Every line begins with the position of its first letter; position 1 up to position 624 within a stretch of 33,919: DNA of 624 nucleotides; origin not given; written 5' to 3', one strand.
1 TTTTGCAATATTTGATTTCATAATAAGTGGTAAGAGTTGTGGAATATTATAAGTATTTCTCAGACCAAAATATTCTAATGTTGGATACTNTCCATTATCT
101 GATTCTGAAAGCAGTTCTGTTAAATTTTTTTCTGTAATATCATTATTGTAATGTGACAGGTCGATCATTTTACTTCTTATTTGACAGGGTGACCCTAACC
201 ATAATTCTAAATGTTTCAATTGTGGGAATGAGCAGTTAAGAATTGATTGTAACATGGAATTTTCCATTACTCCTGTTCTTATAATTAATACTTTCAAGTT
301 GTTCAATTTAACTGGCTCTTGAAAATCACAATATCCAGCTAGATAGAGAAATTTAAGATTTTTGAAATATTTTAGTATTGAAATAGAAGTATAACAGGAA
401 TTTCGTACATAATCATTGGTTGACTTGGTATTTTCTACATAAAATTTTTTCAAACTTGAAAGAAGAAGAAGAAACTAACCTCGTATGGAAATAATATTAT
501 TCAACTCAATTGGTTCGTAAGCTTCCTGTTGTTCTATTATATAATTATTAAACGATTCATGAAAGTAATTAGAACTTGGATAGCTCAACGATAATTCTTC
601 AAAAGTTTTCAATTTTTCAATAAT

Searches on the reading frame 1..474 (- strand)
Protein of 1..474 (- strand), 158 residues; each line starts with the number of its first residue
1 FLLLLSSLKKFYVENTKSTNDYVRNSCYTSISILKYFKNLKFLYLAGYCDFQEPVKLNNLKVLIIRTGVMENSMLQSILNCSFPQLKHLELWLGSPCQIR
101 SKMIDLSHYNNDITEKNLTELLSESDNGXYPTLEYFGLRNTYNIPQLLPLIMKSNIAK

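Call 30: search_protein_families(library=pfam, max_evalue=0.01, proteins=[window:1-474:-])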
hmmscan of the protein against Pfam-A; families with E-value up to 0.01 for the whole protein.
window:1-474:- (158 aa): 2 families
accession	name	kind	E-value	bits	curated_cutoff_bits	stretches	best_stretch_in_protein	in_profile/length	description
PF25364.1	PH_NDK7_N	-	0.0033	18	100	1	80-119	49-88/89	Nucleoside diphosphate kinase 7 N-terminal PH domain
PF24758.1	LRR_At5g56370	-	0.0044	17.1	27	0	37-102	36-108/227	FBD-associated F-box protein At5g56370, LRR repeats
